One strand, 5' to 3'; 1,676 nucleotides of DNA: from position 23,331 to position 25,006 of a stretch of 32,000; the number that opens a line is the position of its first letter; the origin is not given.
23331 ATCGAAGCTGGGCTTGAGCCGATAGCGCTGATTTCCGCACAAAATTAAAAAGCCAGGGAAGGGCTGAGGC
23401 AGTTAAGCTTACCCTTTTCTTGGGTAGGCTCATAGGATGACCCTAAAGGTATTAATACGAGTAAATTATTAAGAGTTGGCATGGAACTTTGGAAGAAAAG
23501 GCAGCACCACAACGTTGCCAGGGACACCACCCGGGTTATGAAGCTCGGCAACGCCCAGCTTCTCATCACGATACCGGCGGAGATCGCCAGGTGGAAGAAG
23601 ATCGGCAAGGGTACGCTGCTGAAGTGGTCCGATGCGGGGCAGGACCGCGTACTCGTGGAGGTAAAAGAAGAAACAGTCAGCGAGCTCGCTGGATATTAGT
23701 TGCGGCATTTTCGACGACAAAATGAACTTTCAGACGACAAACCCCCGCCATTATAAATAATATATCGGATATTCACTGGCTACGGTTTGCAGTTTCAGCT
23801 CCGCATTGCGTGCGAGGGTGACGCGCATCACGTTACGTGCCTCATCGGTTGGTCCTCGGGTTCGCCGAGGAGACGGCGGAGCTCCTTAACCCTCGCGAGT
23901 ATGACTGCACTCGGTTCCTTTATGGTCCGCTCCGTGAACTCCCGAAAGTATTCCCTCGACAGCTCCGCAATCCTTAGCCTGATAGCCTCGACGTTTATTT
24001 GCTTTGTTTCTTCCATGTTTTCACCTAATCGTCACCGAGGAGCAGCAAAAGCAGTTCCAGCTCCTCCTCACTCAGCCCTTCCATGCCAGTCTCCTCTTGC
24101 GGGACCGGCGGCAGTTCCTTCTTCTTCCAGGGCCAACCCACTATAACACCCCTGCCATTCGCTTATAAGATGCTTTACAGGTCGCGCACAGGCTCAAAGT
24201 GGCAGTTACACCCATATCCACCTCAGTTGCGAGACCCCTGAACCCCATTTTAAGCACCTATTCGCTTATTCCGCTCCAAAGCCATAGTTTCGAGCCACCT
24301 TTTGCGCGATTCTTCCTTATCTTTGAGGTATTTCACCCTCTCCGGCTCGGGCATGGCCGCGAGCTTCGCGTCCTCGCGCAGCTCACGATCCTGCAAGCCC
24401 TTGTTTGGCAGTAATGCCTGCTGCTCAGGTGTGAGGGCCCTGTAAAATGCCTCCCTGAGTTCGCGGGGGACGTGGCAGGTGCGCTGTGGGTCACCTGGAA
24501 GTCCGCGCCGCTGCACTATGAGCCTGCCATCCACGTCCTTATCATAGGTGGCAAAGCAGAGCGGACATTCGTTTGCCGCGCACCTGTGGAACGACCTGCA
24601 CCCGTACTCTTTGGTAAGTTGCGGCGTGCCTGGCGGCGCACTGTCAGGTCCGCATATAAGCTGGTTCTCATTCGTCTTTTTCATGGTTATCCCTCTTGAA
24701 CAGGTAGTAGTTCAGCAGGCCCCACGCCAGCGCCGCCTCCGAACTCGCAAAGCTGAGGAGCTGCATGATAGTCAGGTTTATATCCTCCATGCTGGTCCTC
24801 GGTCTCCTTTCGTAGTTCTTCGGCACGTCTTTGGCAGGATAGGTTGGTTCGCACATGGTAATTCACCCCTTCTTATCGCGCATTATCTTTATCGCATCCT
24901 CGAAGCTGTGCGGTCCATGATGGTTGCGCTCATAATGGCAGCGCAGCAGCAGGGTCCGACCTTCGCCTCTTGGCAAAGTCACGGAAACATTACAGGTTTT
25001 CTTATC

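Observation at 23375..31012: About 7.6-kb one-strand block of roughly 16 overlapping ORFan genes: probable integrated virus- or plasmid-like element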

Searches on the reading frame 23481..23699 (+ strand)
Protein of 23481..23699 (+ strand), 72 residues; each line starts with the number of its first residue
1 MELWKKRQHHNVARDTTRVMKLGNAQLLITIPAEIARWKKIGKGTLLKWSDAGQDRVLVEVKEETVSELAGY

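Call 7: search_protein_families(library=pfam, max_evalue=1, proteins=[window:23481-23699:+])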
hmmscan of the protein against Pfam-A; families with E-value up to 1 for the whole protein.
window:23481-23699:+ (72 aa): 0 families

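Call 33: find_encoding_contigs(protein=window:23481-23699:+, flank=10000, max_places=6)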
Protein window:23481-23699:+ (72 aa): 4 contigs read that carry it; 3 places shown.
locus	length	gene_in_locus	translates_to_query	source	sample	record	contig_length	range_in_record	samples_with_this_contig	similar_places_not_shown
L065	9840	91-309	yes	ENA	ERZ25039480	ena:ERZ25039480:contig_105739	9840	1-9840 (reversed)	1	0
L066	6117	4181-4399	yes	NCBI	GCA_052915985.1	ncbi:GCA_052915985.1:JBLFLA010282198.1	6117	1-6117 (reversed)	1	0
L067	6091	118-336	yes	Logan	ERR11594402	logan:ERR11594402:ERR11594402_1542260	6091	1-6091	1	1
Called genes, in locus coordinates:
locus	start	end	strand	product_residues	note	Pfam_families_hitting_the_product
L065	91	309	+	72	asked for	-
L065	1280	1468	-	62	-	-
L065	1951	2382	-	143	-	-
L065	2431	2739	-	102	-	-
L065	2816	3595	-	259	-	-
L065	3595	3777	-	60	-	-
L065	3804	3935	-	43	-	-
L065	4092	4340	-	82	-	-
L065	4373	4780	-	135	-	-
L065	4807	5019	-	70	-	-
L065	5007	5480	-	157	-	-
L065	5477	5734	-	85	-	-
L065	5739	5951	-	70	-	-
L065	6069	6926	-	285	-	-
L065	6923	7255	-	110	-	-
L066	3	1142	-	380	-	?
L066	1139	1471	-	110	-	-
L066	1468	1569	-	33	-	-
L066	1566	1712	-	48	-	PF07878:RHH_5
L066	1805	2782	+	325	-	-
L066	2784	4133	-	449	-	PF00589:Phage_integrase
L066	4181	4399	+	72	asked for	-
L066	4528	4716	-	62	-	-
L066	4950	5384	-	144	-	-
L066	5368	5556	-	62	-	-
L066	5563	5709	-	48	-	-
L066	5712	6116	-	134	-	?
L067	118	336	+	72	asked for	-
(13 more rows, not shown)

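Call 55: search_protein_families(library=phrogs, max_evalue=0.05, proteins=[window:23481-23699:+, L066:2784-4133:-])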
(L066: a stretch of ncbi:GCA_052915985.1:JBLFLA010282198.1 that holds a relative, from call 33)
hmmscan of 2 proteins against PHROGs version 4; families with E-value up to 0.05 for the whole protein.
window:23481-23699:+ (72 aa): 0 families

L066:2784-4133:- (449 aa): 6 families
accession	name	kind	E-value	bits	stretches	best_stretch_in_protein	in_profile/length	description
phrog_1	-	integration and excision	3.3e-27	97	1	68-359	168-443/611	integrase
phrog_216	-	integration and excision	1.7e-21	77.6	1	170-358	41-231/301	integrase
phrog_35951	-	unknown function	0.0011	20.3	1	303-358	15-69/97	-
phrog_5830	-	integration and excision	0.01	16.1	1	74-236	10-165/318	integrase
phrog_5190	-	unknown function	0.013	16.5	1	184-204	3-23/50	-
phrog_5127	-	integration and excision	0.034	14.6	1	114-223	138-235/355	integrase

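Call 56: search_protein_families(library=pfam, max_evalue=0.01, proteins=[L066:2784-4133:-])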
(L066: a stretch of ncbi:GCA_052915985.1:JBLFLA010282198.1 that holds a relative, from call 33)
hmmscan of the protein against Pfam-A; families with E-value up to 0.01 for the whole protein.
L066:2784-4133:- (449 aa): 4 families
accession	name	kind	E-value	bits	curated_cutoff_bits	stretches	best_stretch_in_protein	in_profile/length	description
PF00589.27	Phage_integrase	-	3.5e-24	85.9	27.1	1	184-351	2-168/172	Phage integrase family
PF13240.11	Zn_Ribbon_1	-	0.0016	18.6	25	1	382-402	2-22/23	zinc-ribbon domain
PF24463.1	DUF7577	-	0.0023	18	28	1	382-403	5-26/27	Domain of unknown function (DUF7577)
PF12773.13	DZR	-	0.0049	17.4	27.3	1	379-399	24-44/45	Double zinc ribbon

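Call 58: search_solved_structures(query=window:23481-23699:+, max_evalue=10, show_alignments=2)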
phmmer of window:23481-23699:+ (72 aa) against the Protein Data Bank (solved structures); distinct sequences matched with E-value up to 10: 4.
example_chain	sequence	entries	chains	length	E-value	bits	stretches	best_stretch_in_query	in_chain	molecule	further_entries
3mgx_A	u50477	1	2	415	0.18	15.4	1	15-54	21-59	Putative P450 monooxygenase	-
2n8p_A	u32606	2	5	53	0.51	13.9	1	25-61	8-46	Lacticin Q | D-Lacticin Q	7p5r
3ign_A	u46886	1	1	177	1.2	12.8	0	13-62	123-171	Diguanylate cyclase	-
4j2p_A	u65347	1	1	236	1.7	12.2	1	20-57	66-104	Non-fluorescent flavoprotein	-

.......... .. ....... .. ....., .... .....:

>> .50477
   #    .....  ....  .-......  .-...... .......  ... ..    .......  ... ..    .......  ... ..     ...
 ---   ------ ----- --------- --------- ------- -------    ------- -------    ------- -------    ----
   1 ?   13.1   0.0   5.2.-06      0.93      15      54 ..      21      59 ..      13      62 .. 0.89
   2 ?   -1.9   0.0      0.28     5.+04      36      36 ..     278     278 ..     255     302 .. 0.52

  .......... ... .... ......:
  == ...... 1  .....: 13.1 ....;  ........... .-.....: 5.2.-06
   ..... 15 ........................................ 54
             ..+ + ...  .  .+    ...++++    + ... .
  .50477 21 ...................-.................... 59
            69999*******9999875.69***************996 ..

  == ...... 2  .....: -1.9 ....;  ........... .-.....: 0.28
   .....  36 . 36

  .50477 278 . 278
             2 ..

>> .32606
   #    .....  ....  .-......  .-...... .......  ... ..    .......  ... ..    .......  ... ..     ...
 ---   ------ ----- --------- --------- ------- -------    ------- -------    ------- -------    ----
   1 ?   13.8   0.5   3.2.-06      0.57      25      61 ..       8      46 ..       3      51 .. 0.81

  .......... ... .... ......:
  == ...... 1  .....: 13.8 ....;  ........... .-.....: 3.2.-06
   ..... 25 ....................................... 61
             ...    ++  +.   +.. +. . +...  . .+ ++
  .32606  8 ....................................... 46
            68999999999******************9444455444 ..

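Call 75: search_protein_families(library=padloc, max_evalue=0.01, proteins=[window:23481-23699:+])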
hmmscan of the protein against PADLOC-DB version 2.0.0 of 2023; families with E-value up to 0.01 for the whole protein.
window:23481-23699:+ (72 aa): 0 families

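Call 83: search_dna_similar(query=L066:2784-4133:-, collection=phages, mode=protein, max_evalue=0.00001, max_rows=12)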
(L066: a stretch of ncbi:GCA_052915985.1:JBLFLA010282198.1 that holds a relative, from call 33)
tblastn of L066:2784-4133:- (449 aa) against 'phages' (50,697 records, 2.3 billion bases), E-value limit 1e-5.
Records with a match: 176; places in all: 176; records where one place covers at least 80% of the query: 0.
Best place of each record, by identity: <60% 176.
By first word of the organism name: Mycobacterium 152; Halorubrum 5; Bacteriophage 5; Acinetobacter 2; Salmonella 2; Thomasclavelia 2; Geoglobus 1; Caudoviricetes 1; Pleomorphic 1; Terrisporobacter 1; and 4 more.
By host as written in the record: Mycobacterium smegmatis mc2 155 108; Mycobacterium smegmatis mc2155 17; Mycobacterium smegmatis mc#155 17; - 9; Mycobacterium sp. 6; Halorubrum sp. 2; Mycobacterium 2; Thomasclavelia ramosa YY17 2; and 13 more.
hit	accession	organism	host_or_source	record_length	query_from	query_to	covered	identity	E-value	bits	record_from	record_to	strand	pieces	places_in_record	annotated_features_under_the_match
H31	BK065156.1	Geoglobus acetivorans pleomorphic virus 1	Geoglobus acetivorans strain SBH6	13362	116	443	73%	29.0%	2e-27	121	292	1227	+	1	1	integrase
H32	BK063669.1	Caudoviricetes sp. vir524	Methanomicrobiales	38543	104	403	67%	30.4%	8e-27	119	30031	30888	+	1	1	integrase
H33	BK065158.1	Pleomorphic virus ThalV2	Archaeoglobus sp. JdFR-37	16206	137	412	61%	31.6%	2e-33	139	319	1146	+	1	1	xerC: tyrosine recombinase XerC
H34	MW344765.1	Halorubrum virus Humcor1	Halorubrum coriense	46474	111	449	76%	24.9%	1e-14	83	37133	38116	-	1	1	int: integrase family protein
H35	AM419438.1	Halorubrum virus BJ1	hypersaline lake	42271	111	448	75%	24.3%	1e-10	70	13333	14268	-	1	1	hypothetical protein (x2)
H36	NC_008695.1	Halorubrum virus BJ1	hypersaline lake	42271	111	448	75%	24.3%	1e-10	70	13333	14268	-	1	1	hypothetical protein | tyrosine-type recombinase/integrase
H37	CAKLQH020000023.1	Acinetobacter phage MD-2021a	not known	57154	68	376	69%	25.8%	4e-7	59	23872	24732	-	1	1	xerD: tyrosine recombinase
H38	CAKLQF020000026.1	Acinetobacter phage MD-2021a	not known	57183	68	376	69%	25.8%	4e-7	59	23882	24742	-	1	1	xerD: tyrosine recombinase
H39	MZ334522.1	Halorubrum tailed virus 27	Halorubrum sp.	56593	174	415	54%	25.6%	8e-7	57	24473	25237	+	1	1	integrase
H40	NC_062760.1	Halorubrum tailed virus 27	Halorubrum sp.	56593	174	415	54%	25.6%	8e-7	57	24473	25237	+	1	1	integrase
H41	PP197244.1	Terrisporobacter phage TPELB_ph1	Terrisporobacter petrolearius ELB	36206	102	364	59%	23.3%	1e-9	66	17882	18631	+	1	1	integrase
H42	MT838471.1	Bacteriophage sp.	human fecal samples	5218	108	356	55%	24.1%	6e-6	55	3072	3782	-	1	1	record has no annotation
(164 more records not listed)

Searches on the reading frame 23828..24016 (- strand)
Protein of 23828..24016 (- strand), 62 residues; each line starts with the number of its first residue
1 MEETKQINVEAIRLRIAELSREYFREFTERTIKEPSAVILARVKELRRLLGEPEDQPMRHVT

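Call 55: search_protein_families(library=phrogs, max_evalue=0.05, proteins=[window:23828-24016:-])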
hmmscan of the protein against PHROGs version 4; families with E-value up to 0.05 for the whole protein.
window:23828-24016:- (62 aa): 0 families

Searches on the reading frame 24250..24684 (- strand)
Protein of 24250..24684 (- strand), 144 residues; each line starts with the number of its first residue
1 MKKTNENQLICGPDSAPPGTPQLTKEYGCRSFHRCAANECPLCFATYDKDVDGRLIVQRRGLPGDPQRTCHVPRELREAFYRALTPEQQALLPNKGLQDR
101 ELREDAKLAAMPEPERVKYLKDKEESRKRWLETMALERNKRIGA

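Call 6: search_protein_families(library=pfam, max_evalue=0.1, proteins=[window:24250-24684:-])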
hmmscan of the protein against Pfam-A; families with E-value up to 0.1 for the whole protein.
window:24250-24684:- (144 aa): 2 families
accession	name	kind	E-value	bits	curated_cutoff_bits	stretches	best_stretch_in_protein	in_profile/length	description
PF00786.33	PBD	-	0.037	14.8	21.3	1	63-107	5-49/59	P21-Rho-binding domain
PF20454.4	GpA_nuclease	-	0.062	12.9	22.5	1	57-101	218-262/294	Terminase large subunit gpA, endonuclease domain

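Call 8: search_protein_families(library=phrogs, max_evalue=0.01, proteins=[window:24250-24684:-])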
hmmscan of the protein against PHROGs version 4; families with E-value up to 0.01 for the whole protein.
window:24250-24684:- (144 aa): 0 families

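Call 9: search_protein_families(library=ncbifam, max_evalue=0.01, proteins=[window:24250-24684:-])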
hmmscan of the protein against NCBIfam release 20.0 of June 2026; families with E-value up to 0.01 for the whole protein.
window:24250-24684:- (144 aa): 0 families

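Call 75: search_protein_families(library=padloc, max_evalue=0.01, proteins=[window:24250-24684:-])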
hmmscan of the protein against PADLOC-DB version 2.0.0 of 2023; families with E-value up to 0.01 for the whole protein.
window:24250-24684:- (144 aa): 0 families

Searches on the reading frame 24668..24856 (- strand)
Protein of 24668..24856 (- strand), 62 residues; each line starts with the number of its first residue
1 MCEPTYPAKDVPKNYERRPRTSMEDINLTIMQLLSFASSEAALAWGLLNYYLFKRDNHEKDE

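Call 7: search_protein_families(library=pfam, max_evalue=1, proteins=[window:24668-24856:-])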
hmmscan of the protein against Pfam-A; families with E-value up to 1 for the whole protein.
window:24668-24856:- (62 aa): 0 families

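Call 55: search_protein_families(library=phrogs, max_evalue=0.05, proteins=[window:24668-24856:-])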
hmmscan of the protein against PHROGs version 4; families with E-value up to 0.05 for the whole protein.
window:24668-24856:- (62 aa): 0 families
